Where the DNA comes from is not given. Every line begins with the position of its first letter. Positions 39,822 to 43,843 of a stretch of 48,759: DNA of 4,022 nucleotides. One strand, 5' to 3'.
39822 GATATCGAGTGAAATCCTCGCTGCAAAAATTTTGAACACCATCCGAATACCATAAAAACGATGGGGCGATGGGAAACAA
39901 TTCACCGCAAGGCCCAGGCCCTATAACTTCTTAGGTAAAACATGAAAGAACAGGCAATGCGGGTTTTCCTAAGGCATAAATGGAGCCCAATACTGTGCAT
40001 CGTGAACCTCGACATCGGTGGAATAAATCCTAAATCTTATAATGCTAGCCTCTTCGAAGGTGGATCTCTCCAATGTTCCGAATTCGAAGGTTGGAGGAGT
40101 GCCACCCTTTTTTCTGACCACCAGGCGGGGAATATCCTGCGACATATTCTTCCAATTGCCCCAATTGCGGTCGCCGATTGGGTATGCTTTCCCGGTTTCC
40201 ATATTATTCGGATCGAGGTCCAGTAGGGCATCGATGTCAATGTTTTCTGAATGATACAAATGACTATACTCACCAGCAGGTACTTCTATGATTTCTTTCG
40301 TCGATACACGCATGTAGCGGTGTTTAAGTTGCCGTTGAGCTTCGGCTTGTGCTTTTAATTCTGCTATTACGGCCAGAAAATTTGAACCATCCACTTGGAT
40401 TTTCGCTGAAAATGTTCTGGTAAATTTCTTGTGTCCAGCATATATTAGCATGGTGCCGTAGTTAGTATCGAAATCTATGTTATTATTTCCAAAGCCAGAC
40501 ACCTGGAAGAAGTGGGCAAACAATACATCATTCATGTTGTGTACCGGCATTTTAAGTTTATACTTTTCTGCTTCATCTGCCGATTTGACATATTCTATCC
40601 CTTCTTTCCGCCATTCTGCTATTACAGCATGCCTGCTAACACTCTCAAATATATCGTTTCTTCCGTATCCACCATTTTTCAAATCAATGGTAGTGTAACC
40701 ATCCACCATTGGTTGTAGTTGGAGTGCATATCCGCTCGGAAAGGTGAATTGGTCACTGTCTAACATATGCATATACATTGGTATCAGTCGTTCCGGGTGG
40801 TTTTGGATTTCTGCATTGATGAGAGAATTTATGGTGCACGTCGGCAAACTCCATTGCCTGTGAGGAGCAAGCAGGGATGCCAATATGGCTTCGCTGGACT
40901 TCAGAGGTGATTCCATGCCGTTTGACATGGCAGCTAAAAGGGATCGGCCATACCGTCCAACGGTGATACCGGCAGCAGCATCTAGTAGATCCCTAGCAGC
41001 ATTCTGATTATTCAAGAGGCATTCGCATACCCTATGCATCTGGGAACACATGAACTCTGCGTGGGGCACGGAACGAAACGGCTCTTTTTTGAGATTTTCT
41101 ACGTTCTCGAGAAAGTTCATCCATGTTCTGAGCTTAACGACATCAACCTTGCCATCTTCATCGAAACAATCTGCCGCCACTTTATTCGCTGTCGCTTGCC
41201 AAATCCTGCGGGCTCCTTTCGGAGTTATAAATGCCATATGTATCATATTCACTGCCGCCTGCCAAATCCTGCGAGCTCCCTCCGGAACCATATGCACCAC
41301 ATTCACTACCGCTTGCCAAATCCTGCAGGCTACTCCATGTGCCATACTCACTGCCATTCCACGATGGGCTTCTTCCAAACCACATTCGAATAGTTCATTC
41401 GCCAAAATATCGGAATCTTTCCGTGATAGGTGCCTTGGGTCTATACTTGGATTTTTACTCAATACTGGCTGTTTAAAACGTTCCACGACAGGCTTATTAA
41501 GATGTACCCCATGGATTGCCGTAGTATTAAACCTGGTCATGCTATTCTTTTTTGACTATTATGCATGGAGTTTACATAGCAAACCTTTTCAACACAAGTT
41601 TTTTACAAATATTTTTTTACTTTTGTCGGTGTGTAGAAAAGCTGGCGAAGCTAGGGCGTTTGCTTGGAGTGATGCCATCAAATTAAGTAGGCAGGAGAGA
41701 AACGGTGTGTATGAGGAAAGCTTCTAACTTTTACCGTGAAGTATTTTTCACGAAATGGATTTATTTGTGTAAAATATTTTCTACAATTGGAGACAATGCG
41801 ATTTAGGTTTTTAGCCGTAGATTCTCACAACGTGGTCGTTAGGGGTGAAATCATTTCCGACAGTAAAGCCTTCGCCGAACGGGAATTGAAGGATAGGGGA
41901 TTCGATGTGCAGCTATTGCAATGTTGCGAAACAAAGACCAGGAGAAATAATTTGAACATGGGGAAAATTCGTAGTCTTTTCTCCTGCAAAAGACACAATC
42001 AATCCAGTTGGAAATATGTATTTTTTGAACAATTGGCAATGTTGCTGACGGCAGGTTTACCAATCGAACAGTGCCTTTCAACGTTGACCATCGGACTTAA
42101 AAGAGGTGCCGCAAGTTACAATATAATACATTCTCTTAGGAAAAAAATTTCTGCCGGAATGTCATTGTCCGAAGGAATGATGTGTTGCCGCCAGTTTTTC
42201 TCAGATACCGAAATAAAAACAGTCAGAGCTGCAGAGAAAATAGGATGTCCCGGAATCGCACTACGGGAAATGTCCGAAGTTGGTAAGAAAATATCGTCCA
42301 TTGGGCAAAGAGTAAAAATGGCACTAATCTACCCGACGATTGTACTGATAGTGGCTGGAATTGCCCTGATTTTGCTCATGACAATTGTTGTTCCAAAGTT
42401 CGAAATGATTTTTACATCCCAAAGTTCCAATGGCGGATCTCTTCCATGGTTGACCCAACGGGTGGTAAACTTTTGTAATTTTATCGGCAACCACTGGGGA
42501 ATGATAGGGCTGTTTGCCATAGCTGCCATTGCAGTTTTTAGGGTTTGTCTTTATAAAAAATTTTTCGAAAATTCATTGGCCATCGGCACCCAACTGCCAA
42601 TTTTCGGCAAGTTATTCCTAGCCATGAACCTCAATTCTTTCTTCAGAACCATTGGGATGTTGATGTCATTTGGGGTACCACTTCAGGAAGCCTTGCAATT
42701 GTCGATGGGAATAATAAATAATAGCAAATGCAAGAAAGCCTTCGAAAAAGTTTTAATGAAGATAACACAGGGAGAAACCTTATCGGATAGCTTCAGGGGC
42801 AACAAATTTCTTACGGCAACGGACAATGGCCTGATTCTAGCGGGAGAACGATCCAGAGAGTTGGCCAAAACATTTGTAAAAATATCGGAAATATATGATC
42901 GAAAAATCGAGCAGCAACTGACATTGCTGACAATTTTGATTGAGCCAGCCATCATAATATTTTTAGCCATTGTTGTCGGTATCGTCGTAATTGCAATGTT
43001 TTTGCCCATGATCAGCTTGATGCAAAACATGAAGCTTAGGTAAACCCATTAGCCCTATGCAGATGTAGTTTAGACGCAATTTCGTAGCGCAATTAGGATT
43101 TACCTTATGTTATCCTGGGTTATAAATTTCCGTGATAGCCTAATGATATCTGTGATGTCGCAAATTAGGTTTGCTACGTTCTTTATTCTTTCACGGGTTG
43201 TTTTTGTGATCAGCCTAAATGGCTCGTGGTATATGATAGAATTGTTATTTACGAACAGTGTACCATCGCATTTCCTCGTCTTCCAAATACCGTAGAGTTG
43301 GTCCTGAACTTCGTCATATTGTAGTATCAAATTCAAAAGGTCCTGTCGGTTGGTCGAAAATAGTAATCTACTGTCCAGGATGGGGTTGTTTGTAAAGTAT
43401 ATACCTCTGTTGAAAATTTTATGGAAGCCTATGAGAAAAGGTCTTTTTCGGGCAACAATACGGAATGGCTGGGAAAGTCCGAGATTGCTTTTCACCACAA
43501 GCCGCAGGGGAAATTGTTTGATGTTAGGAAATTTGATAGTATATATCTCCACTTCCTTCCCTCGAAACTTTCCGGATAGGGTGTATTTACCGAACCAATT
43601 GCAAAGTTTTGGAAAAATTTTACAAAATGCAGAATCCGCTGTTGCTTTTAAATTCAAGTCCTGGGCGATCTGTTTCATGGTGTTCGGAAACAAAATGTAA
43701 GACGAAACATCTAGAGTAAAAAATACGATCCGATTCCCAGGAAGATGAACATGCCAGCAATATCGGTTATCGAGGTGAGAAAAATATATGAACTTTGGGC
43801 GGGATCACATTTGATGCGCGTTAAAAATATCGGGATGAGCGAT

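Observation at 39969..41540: Orphan 523-aa protein with a papain/calpain-like catalytic signature, diverging from gspF: candidate secreted effector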

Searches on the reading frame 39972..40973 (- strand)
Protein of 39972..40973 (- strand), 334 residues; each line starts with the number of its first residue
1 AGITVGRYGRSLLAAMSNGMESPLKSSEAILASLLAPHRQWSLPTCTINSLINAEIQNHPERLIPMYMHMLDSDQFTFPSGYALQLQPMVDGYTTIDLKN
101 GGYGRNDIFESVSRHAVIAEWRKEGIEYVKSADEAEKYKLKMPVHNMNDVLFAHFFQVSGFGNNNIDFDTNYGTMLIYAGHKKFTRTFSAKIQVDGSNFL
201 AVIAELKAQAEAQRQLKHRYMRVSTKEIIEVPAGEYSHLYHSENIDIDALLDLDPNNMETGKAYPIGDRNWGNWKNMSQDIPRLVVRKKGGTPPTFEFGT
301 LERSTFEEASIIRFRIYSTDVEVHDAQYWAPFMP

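Call 34: find_related_loci(query=A3, collection=genome_contigs, flank=6000)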
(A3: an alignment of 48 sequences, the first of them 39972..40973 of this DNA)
Query A3 (334 aa) in genome_contigs; peptide patterns used: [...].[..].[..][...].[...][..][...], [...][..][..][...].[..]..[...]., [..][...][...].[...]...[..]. (x = any residue, [..] = any of these).
123 stretches matched a pattern; 33 encode a relative of the query (tblastn E <= 1e-3); 32 distinct loci.
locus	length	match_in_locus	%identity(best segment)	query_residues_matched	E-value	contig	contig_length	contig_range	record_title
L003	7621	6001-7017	61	1-334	3e-132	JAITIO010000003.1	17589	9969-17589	MAG: Puniceicoccales bacterium isolate Pcl387_bin12 k119_2517799, whole genome shotgun sequence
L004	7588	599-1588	59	2-334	1e-127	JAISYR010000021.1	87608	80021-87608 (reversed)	MAG: Puniceicoccales bacterium isolate Nc350_bin44 k119_4207076, whole genome shotgun sequence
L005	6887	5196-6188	60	3-334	2e-127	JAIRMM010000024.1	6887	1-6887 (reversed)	MAG: Puniceicoccales bacterium isolate Cd354_bin103 k119_767732, whole genome shotgun sequence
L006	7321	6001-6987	57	1-327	3e-123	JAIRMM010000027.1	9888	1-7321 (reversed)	MAG: Puniceicoccales bacterium isolate Cd354_bin103 k119_1523084, whole genome shotgun sequence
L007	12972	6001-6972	58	2-332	2e-120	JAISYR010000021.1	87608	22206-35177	MAG: Puniceicoccales bacterium isolate Nc350_bin44 k119_4207076, whole genome shotgun sequence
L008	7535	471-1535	54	3-332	1e-117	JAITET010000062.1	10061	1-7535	MAG: Puniceicoccales bacterium isolate Nm470_bin68 k119_3191295, whole genome shotgun sequence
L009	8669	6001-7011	54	2-334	2e-115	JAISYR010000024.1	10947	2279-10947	MAG: Puniceicoccales bacterium isolate Nc350_bin44 k119_2899618, whole genome shotgun sequence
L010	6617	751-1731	54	5-332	2e-111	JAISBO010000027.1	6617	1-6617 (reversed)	MAG: Puniceicoccales bacterium isolate Gx481_bin23 k119_3641188, whole genome shotgun sequence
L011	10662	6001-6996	54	2-322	1e-111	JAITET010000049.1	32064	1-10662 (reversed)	MAG: Puniceicoccales bacterium isolate Nm470_bin68 k119_4156664, whole genome shotgun sequence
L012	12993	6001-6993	53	2-334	1e-110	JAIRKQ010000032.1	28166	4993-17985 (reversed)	MAG: Puniceicoccales bacterium isolate Cc175_bin120 k119_2790657, whole genome shotgun sequence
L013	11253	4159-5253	50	1-334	1e-110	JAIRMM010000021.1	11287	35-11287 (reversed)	MAG: Puniceicoccales bacterium isolate Cd354_bin103 k119_615657, whole genome shotgun sequence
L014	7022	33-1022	54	5-334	2e-108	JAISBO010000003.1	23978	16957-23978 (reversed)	MAG: Puniceicoccales bacterium isolate Gx481_bin23 k119_2377438, whole genome shotgun sequence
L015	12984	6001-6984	53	1-329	2e-106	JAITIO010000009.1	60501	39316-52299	MAG: Puniceicoccales bacterium isolate Pcl387_bin12 k119_1659877, whole genome shotgun sequence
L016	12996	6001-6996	52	1-329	2e-104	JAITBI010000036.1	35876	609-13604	MAG: Puniceicoccales bacterium isolate Ncb351_bin8 k119_2015756, whole genome shotgun sequence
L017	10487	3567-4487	55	3-323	4e-102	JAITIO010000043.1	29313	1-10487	MAG: Puniceicoccales bacterium isolate Pcl387_bin12 k119_1557493, whole genome shotgun sequence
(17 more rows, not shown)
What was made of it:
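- Tried and rejected: It was too divergent, so A3 was used instead (call 34).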

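Call 39: predict_structure(alignment_id=A3)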
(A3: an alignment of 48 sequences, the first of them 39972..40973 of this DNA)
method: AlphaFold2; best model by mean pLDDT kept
length: 334 residues; sequences in the alignment: 48
mean_pLDDT: 91.7   pTM: 0.90
mean pLDDT of the five models: 91.7, 90.6, 90.5, 90.2, 89.7
residues with pLDDT >= 90: 259; 70-90: 58; 50-70: 16; < 50: 1
segments of 3 or more residues with pLDDT < 50: none
pLDDT, mean of each block of 10 residues (from residue 1): 88 94 94 91 91 97 97 97 96 96 90 74 91 94 97 96 85 94 94 87 98 98 93 78 97 97 95 59 93 93 92 97 97 90
secondary structure, 60 per line:
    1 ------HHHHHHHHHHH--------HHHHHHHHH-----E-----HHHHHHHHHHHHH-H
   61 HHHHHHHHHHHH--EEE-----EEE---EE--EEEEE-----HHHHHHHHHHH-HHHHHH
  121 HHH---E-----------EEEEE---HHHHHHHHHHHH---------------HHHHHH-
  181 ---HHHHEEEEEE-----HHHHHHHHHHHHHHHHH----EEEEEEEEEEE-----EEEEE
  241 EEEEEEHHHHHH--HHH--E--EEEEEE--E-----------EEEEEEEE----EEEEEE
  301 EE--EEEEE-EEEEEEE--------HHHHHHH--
elements in order: H7-17 H26-34 H46-58 H60-72 E75-77 E83-85 E93-97 H103-113 H115-123 E139-143 H147-158 H174-179 H184-187 E188-193 H199-215 E220-230 E236-246 H247-252 E263-268 E283-290 E295-302 E305-309 E311-317 H326-332
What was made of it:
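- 39972..40973 (-): Residues 190-523: conserved catalytic module as modelled on its own. AF2 pLDDT 91.7, pTM 0.90 (call 39).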

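Call 41: fold_search(model_id=the predicted structure, library=pdb)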
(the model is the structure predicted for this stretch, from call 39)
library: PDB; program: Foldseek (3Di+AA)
matches with E <= 10: 892; with E <= 0.001: 0
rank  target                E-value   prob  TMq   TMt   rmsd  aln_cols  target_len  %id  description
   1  8sod_B                1.7e-02  0.16  0.08  0.06  15.3       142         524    8  Phosphoinositide phosphate 3 kinase gamma bound with ADP and two Gbetagamma subunits in State 1 (released 2024-04-03)
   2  9el0_A                1.9e-02  0.30  0.15  0.12  17.4       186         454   10  ML2-SA1 bound TRPML2 in a pre-open state (released 2025-06-18)
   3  9ekz_A                3.5e-02  0.18  0.14  0.11  16.9       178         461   11  (+)ML-SI3 bound TRPML2 in an open state (released 2025-06-18)
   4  8soe_B                5.0e-02  0.06  0.08  0.06  16.1       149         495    7  Phosphoinositide phosphate 3 kinase gamma bound with ADP and two Gbetagamma subunits in State 2 (released 2024-04-03)
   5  9gb5_G                7.2e-02  0.10  0.10  0.21  13.4       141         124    6  Contracted phiCD508 neck (released 2025-03-26)
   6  6f3z_B                7.7e-02  0.07  0.11  0.17  17.0       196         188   11  Complex of E. coli LolA and periplasmic domain of LolC (released 2018-07-25)
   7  5gkj_A                8.6e-02  0.18  0.13  0.19  14.7       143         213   12  Structure of EndoMS in apo form (released 2016-11-02)
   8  6hrs_C                8.6e-02  0.14  0.13  0.21  16.0       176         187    7  Structure of the TRPML2 ELD at pH 4.5 (released 2019-06-19)
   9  9eky_A                8.6e-02  0.14  0.14  0.11  16.5       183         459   11  (+)ML-SI3 bound TRPML2 in a pre-open state (released 2025-06-18)
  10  2w7q_A                9.8e-02  0.11  0.13  0.19  17.3       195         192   10  Structure of Pseudomonas aeruginosa LolA (released 2009-12-29)
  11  3lic                  9.8e-02  0.09  0.10  0.12  15.4       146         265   12  Crystal Structure of the extracellular domain of the putative histidine kinase soHK1S-Z6 (released 2010-05-05)
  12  1w3o                  1.1e-01  0.15  0.13  0.19  15.6       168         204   12  Crystal structure of NimA from D. radiodurans (released 2004-10-18)
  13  3wxm_H                1.2e-01  0.13  0.11  0.11  15.7       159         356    8  Crystal structure of archaeal Pelota and GTP-bound EF1 alpha complex (released 2014-09-03)
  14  6hrs_A                1.2e-01  0.11  0.14  0.22  17.6       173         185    8  Structure of the TRPML2 ELD at pH 4.5 (released 2019-06-19)
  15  3nhe_A                1.2e-01  0.03  0.08  0.08  21.4       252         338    9  High Resolution Structure (1.26A) of USP2a in Complex with Ubiquitin (released 2010-06-30)
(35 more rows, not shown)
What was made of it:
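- Closest known: SpvD. Same: It is the highest-probability Foldseek hit for the catalytic module (probability 0.41/0.38, call 41).
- The highest-probability Foldseek hits are papain-like hydrolases: SpvD at 0.41, staphopain at 0.28 and the T6SS effector BtaeB-CTD at 0.25 (call 41). The weak structural hits with the highest probability are all cysteine hydrolases (call 41). There is a weak structural hit to the Bacteroides T6SS effector BtaeB C-terminal domain (probability 0.25, call 41).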

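Call 42: search_protein_families(library=pfam, alignment_id=A2, max_evalue=10)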
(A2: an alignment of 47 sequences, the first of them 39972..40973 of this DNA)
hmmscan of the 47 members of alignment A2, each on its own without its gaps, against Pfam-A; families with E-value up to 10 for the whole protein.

A. member 1, window:39972-40973:- (334 aa): 1 family
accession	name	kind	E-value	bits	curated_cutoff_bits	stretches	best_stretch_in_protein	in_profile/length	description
PF21012.3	DUF6850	-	0.05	13.2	27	1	137-237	163-250/464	Family of unknown function (DUF6850)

B. families by the number of members that match (of 47 scanned): 38 families (the first 25 are shown)
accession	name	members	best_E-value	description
PF12978.13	DUF3862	1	0.0043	Domain of Unknown Function with PDB structure (DUF3862)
PF04637.17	Herpes_pp85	1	0.006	Herpesvirus phosphoprotein 85 (HHV6-7 U14/HCMV UL25)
PF03891.20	DUF333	1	0.015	Domain of unknown function (DUF333)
PF19962.4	EAD9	1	0.02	Effector-associated domain 9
PF15112.11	DUF4559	1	0.029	Domain of unknown function (DUF4559)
PF14691.11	Fer4_20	1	0.035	Dihydroprymidine dehydrogenase domain II, 4Fe-4S cluster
PF21012.3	DUF6850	1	0.05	Family of unknown function (DUF6850)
PF19448.4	DUF5986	1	0.059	Family of unknown function (DUF5986)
PF18313.7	TLP1_add_C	1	0.064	Thiolase-like protein type 1 additional C-terminal domain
PF10139.14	Virul_Fac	1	0.067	Putative bacterial virulence factor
PF25137.1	ADH_Fe_C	1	0.071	Fe-containing alcohol dehydrogenase family, C-terminal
PF19916.4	VMAP-M0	1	0.072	vWA-MoxR associated protein middle region 0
PF13174.12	TPR_6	1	0.077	Tetratricopeptide repeat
PF04977.20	DivIC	1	0.081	Septum formation initiator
PF18885.6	DUF5648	1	0.087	Domain of unknown function (DUF5648)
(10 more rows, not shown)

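Call 45: fold_search(model_id=the predicted structure, library=viral)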
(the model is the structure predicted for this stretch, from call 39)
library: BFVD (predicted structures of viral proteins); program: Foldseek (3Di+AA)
matches with E <= 10: 1084; with E <= 0.001: 0
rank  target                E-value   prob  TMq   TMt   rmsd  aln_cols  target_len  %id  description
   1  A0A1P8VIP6            2.6e-02  0.30  0.12  0.14  17.0       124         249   10  Uncharacterized protein [Murid betaherpesvirus 3]
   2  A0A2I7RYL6            2.7e-02  0.18  0.11  0.23  16.3       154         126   12  (no name in the UniProt tables at hand)
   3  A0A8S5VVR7            3.1e-02  0.12  0.10  0.16  15.8       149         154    9  (no name in the UniProt tables at hand)
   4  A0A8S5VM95            3.3e-02  0.57  0.15  0.33  12.0       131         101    4  Uncharacterized protein [Ackermannviridae sp.]
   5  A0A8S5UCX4            3.5e-02  0.33  0.12  0.15   9.2       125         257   12  Tail fiber protein [Siphoviridae sp. ctgN495]
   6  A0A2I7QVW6            3.7e-02  0.21  0.12  0.20  14.0       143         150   11  (no name in the UniProt tables at hand)
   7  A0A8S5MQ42            4.4e-02  0.21  0.14  0.12  11.4       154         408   12  Portal [Siphoviridae sp. ctu7G16]
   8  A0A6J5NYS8            4.4e-02  0.10  0.09  0.17  12.7       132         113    6  Phage protein [uncultured Caudovirales phage]
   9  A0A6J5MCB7            4.7e-02  0.44  0.15  0.31  16.4       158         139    7  Uncharacterized protein [uncultured Caudovirales phage]
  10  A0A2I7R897            4.7e-02  0.33  0.13  0.24  10.8       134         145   10  (no name in the UniProt tables at hand)
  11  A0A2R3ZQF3            5.6e-02  0.47  0.12  0.14  10.9       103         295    5  (no name in the UniProt tables at hand)
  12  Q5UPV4                5.6e-02  0.15  0.13  0.18  14.5       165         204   10  Uncharacterized acetyltransferase L280 [Acanthamoeba polyphaga mimivirus]
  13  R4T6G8                5.6e-02  0.15  0.13  0.19  18.2       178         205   10  Uncharacterized protein [Haloarcula hispanica tailed virus 1]
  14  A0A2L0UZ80            6.0e-02  0.09  0.08  0.09  10.8       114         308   14  Uncharacterized protein [Agrobacterium phage Atu_ph07]
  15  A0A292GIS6            6.3e-02  0.11  0.11  0.14  14.3       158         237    8  (no name in the UniProt tables at hand)
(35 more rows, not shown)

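Call 71: search_solved_structures(query=A2, max_evalue=10, show_alignments=2)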
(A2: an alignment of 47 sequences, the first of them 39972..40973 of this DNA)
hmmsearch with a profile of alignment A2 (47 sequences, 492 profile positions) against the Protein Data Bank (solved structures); distinct sequences matched with E-value up to 10: 6.
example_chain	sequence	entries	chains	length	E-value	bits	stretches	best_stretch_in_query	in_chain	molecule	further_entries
7r3a_A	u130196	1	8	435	0.44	12.5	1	285-336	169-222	S-inosyl-L-homocysteine hydrolase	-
9y6s_6o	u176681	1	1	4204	0.56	12.1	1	52-121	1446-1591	Putative dynein heavy chain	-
1v5b_A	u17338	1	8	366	0.6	12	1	37-92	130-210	3-isopropylmalate dehydrogenase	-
2ayq_A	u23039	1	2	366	0.6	12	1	37-92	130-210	3-ISOPROPYLMALATE DEHYDROGENASE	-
1v53_A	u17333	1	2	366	0.6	12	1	37-92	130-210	3-isopropylmalate dehydrogenase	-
3u1h_A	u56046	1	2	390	2.2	10.1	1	52-92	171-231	3-isopropylmalate dehydrogenase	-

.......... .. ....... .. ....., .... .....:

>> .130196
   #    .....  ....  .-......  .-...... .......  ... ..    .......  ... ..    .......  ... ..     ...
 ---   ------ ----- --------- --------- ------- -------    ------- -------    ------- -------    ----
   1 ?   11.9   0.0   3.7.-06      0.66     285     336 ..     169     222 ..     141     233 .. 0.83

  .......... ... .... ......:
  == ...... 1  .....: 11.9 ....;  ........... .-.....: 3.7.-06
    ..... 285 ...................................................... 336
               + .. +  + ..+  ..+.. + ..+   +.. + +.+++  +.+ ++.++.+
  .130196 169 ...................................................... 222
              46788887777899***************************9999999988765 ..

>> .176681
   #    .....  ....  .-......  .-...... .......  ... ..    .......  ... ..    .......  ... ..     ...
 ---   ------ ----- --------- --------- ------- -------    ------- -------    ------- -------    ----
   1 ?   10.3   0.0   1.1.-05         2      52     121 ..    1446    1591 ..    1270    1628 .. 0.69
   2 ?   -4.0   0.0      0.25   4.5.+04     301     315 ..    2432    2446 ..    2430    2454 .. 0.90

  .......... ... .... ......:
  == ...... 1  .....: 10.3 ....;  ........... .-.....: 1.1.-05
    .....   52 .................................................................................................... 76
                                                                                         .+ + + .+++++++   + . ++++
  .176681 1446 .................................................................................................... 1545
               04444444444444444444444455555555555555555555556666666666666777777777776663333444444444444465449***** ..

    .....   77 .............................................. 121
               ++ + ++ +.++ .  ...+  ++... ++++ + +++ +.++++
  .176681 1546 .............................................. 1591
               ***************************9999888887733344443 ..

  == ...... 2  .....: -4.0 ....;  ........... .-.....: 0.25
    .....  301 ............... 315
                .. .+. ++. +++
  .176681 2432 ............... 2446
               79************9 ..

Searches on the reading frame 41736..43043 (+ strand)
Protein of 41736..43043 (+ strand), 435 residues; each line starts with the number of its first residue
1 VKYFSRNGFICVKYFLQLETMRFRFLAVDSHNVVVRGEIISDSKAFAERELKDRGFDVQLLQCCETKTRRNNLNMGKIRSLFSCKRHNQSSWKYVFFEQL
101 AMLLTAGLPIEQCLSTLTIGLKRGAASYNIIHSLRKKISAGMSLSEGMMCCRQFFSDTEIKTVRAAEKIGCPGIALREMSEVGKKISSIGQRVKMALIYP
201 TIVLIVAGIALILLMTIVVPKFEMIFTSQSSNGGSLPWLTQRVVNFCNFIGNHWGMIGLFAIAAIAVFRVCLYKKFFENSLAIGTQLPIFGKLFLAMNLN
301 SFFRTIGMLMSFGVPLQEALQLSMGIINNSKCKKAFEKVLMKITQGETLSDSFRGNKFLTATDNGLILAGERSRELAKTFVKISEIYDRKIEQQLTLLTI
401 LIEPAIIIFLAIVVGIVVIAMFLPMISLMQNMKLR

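Call 3: search_protein_families(library=pfam, proteins=[window:41736-43043:+], max_evalue=1)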
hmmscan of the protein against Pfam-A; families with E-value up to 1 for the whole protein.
window:41736-43043:+ (435 aa): 2 families
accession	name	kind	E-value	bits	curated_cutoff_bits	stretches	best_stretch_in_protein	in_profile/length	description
PF00482.28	T2SSF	-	1.9e-37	128.4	25.2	2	302-424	1-125/125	Type II secretion system (T2SS), protein F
PF20990.2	DUF2207_C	-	0.037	14.2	33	1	183-280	124-192/247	Predicted membrane protein (DUF2207) C-terminal domain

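Call 4: search_protein_families(library=ncbifam, proteins=[window:41736-43043:+], max_evalue=1)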
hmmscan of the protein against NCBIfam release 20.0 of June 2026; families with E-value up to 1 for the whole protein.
window:41736-43043:+ (435 aa): 6 families
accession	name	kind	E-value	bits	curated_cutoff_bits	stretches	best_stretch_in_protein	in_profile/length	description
TIGR02120.1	GspF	equivalog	1.8e-65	221.8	424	1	23-431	1-400/401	type II secretion system inner membrane protein GspF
NF052607.1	T4PiliAsmPilCThrm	equivalog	1.7e-53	182.2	700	1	25-432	6-404/406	type IV pilus assembly protein PilC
NF007861.0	PRK10573.1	equivalog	8.6e-51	173.2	401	1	83-432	51-398/401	protein transport protein HofC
NF047826.1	T3SSXpsF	equivalog_domain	1.1e-45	156.1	650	1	22-430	3-402/405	type II secretion system protein XpsF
NF052606.1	T4PiliAsmPilCMyx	equivalog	1.8e-44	152.2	700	1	94-433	83-419/419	type IV pilus assembly protein PilC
NF041012.2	T4P_ComGB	equivalog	6.7e-33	114.4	240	1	95-430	5-332/332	competence type IV pilus assembly protein ComGB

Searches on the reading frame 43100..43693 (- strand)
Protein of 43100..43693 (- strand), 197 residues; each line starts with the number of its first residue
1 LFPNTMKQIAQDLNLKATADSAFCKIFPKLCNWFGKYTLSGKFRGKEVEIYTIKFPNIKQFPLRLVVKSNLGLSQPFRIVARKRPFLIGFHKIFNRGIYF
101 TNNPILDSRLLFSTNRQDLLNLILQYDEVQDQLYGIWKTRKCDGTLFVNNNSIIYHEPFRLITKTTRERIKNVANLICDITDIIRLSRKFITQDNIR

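Call 3: search_protein_families(library=pfam, proteins=[window:43100-43693:-], max_evalue=1)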
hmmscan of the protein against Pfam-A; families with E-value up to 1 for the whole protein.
window:43100-43693:- (197 aa): 1 family
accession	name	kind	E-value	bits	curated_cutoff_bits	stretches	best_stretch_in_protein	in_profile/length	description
PF19666.4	DUF6169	-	0.1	13.2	27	0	168-189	18-39/92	Family of unknown function (DUF6169)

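Call 4: search_protein_families(library=ncbifam, proteins=[window:43100-43693:-], max_evalue=1)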
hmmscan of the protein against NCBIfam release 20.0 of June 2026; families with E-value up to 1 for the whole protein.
window:43100-43693:- (197 aa): 1 family
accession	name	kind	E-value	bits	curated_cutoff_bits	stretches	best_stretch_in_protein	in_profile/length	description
NF047734.1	antiphage_MADS4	equivalog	0.18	11.9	160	1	5-34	176-205/206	methylation-associated defense system protein MAD4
